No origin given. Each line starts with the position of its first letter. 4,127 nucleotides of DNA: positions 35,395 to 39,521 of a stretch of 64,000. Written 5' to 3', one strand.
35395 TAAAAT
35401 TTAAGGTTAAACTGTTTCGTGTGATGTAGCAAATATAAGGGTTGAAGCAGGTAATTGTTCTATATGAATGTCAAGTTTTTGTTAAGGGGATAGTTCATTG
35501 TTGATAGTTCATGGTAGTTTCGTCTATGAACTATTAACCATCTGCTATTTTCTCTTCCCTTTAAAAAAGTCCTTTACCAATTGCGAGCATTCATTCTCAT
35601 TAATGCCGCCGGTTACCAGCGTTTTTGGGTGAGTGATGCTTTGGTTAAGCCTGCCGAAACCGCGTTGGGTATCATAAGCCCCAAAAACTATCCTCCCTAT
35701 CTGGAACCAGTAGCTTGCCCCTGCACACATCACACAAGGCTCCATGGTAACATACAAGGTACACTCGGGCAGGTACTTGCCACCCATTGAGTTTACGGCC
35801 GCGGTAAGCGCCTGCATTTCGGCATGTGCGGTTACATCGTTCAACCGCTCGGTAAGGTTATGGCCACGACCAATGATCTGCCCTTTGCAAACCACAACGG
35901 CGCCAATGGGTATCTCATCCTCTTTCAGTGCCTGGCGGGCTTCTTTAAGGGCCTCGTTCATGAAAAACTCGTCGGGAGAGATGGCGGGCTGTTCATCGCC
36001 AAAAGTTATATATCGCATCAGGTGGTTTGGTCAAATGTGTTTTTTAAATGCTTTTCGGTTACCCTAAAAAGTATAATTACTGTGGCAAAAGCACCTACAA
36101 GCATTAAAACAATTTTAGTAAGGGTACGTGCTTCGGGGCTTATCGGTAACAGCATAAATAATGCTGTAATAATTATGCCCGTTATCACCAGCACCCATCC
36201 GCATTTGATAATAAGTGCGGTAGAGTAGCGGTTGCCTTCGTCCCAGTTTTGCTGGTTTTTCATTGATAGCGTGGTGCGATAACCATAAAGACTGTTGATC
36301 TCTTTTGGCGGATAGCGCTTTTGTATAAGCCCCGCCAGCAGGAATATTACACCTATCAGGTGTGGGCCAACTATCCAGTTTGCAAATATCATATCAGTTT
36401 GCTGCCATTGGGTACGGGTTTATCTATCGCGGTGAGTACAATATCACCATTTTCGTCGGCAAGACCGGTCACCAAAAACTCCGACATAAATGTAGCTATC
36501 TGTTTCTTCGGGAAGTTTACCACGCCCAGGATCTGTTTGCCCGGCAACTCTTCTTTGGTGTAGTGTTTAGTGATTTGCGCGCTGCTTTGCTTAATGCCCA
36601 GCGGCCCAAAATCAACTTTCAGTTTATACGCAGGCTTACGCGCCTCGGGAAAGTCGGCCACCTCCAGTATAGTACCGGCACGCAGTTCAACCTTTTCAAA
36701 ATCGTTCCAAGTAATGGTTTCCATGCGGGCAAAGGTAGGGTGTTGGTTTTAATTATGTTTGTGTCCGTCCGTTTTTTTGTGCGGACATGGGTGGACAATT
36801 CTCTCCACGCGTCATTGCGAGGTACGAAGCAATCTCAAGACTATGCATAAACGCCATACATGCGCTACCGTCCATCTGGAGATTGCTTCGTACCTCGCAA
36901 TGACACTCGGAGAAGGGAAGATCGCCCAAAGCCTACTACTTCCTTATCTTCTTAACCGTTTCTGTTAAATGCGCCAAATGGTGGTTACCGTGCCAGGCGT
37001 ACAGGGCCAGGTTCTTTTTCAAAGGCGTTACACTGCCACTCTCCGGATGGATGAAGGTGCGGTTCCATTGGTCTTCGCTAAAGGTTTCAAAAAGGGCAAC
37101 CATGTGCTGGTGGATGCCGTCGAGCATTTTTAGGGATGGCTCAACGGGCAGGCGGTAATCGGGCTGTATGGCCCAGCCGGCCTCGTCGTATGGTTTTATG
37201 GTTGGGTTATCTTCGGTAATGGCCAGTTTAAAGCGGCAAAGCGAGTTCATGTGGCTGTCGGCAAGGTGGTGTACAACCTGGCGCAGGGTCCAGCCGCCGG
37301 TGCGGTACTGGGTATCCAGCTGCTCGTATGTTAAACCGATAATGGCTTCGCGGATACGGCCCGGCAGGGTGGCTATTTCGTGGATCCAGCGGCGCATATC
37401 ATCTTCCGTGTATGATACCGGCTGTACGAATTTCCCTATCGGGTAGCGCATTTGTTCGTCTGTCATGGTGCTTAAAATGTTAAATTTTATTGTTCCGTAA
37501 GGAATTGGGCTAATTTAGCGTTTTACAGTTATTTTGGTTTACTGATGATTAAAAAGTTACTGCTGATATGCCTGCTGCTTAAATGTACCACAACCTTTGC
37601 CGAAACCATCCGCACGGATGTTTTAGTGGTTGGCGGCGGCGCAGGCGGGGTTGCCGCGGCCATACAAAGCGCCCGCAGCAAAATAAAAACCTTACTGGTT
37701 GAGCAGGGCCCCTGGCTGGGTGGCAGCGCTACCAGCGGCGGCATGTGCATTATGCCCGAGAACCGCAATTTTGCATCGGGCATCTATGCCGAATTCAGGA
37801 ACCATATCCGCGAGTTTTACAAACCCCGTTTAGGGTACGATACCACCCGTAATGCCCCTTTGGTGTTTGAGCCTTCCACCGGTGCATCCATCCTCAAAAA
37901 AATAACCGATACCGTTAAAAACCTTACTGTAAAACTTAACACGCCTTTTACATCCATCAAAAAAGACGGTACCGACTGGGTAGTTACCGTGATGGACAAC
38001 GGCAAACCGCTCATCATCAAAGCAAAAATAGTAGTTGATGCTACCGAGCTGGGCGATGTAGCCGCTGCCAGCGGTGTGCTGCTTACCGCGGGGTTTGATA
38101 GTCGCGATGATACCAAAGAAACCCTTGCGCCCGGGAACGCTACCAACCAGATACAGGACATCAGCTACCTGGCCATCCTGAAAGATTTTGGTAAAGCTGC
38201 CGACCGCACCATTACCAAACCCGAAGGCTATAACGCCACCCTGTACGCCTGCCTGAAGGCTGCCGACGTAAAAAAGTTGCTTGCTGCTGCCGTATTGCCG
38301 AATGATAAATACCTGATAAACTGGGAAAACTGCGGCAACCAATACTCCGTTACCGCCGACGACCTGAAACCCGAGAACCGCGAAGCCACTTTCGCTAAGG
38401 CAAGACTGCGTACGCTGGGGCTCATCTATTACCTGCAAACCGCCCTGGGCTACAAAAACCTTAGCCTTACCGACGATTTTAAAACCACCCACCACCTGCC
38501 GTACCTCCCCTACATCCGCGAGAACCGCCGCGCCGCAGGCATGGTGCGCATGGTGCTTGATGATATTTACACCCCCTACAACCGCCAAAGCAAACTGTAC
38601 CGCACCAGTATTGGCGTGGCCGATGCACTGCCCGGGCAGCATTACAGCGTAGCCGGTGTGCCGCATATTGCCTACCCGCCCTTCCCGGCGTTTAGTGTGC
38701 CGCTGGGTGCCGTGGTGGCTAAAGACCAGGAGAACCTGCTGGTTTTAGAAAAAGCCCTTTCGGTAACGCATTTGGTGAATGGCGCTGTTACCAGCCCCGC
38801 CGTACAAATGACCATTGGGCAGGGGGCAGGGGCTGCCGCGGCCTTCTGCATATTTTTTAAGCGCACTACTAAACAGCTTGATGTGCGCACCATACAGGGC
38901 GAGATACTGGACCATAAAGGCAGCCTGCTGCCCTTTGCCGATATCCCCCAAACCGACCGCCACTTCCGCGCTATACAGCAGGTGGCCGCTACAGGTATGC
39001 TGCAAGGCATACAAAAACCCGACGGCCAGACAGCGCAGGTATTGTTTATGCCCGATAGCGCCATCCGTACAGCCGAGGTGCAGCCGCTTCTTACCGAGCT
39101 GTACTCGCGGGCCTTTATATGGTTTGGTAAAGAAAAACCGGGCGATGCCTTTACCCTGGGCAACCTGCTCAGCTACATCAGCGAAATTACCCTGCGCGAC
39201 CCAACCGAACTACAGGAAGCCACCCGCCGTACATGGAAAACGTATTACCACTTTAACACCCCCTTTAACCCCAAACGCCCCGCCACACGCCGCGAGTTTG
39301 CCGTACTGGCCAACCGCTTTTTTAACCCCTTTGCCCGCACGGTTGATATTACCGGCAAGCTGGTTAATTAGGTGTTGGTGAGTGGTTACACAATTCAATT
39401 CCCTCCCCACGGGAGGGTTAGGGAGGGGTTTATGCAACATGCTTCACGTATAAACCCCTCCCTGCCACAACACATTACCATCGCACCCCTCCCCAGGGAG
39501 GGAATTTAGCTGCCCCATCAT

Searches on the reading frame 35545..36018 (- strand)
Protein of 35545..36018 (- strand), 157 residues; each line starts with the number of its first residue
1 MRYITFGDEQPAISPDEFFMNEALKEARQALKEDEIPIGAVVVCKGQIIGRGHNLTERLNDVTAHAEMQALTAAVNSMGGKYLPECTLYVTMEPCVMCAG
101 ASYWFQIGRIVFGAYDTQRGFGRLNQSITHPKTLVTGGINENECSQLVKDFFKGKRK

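Call 82: search_protein_families(library=pfam, proteins=[window:35545-36018:-], max_evalue=0.001)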
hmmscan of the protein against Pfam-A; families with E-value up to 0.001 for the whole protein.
window:35545-36018:- (157 aa): 3 families
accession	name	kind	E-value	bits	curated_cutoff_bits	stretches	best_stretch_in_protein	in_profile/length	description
PF14437.12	MafB19-deam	-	7.3e-30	104.2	27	1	17-155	4-141/142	MafB19-like deaminase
PF00383.29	dCMP_cyt_deam_1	-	1.6e-29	102.2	25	1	15-113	3-101/102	Cytidine and deoxycytidylate deaminase zinc-binding region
PF14439.12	Bd3614-deam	-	2.6e-06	27.8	38.5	1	39-103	12-75/113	Bd3614-like deaminase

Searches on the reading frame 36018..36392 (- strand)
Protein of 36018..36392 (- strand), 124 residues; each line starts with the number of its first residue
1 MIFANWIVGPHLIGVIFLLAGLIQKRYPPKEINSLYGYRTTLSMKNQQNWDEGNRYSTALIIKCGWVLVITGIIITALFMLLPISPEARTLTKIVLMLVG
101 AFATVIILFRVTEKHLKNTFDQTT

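Call 82: search_protein_families(library=pfam, proteins=[window:36018-36392:-], max_evalue=0.001)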
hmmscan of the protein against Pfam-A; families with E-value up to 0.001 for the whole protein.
window:36018-36392:- (124 aa): 1 family
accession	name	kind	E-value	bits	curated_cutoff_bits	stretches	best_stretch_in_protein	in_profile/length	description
PF13630.11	SdpI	-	1.2e-13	51.5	28.2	1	31-106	3-66/71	SdpI/YfhL protein family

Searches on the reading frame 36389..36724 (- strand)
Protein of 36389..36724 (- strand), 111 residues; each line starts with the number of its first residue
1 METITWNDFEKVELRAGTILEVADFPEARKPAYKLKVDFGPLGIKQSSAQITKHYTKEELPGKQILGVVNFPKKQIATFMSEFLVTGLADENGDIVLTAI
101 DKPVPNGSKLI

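Call 82: search_protein_families(library=pfam, proteins=[window:36389-36724:-], max_evalue=0.001)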
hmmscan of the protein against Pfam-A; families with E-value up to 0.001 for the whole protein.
window:36389-36724:- (111 aa): 1 family
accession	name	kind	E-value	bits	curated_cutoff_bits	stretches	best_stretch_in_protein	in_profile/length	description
PF01588.26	tRNA_bind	-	1e-12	48.4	27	1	14-109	1-96/96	Putative tRNA binding domain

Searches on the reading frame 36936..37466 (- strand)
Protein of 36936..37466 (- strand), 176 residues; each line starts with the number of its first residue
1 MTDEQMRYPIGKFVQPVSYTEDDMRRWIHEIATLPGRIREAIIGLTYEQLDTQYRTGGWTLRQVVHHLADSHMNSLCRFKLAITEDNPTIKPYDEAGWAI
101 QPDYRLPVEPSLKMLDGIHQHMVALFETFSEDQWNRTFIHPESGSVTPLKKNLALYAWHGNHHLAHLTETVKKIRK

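Call 82: search_protein_families(library=pfam, proteins=[window:36936-37466:-], max_evalue=0.001)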
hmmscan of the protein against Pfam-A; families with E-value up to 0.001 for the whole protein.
window:36936-37466:- (176 aa): 3 families
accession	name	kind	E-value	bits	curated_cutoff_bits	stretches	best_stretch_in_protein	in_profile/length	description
PF12867.12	DinB_2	-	1.8e-19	70.9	24.8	1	36-166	7-127/128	DinB superfamily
PF11716.13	MDMPI_N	-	5e-05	24.4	24.2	1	37-144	7-117/140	Mycothiol maleylpyruvate isomerase N-terminal domain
PF05163.17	DinB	-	0.00014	22.3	23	1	36-169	17-140/165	DinB family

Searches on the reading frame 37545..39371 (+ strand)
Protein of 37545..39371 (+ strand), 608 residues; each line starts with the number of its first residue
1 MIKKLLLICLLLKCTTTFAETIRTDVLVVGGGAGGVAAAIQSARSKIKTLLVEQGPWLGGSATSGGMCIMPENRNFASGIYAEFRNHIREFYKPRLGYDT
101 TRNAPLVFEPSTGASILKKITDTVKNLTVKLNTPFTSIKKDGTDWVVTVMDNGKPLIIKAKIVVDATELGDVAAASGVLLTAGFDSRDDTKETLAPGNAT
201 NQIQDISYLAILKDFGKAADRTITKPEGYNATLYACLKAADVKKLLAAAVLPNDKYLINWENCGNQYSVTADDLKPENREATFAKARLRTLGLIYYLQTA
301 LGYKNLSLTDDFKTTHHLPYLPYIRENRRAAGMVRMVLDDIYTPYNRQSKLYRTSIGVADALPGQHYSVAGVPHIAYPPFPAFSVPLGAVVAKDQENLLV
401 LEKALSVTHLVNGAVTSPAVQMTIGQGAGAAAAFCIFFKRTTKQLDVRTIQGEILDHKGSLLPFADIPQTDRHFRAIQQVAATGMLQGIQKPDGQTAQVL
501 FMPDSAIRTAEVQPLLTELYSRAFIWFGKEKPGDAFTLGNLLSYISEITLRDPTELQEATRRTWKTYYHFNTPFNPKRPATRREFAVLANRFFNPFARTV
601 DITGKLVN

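Call 82: search_protein_families(library=pfam, proteins=[window:37545-39371:+], max_evalue=0.001)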
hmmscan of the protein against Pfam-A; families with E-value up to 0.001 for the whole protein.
window:37545-39371:+ (608 aa): 7 families
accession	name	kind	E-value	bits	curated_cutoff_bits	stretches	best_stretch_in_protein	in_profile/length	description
PF12831.13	FAD_oxidored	-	4.4e-72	244.1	27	1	25-453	1-415/416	FAD dependent oxidoreductase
PF00890.30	FAD_binding_2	-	1e-07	32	20.4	1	25-80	1-56/414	FAD binding domain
PF13450.12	NAD_binding_8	-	3e-06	27.8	21.9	1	28-66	1-39/68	NAD(P)-binding Rossmann-like domain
PF07992.20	Pyr_redox_2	-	3.8e-06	27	26.1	1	25-140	2-80/291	Pyridine nucleotide-disulphide oxidoreductase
PF01266.30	DAO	-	7.2e-06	26.2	27.9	1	25-66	1-44/353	FAD dependent oxidoreductase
PF01946.23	Thi4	-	9e-06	25.5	26.2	1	17-68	11-63/235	Thi4 family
PF01134.28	GIDA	-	7.1e-05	22.5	22.1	1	25-53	1-29/391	Glucose inhibited division protein A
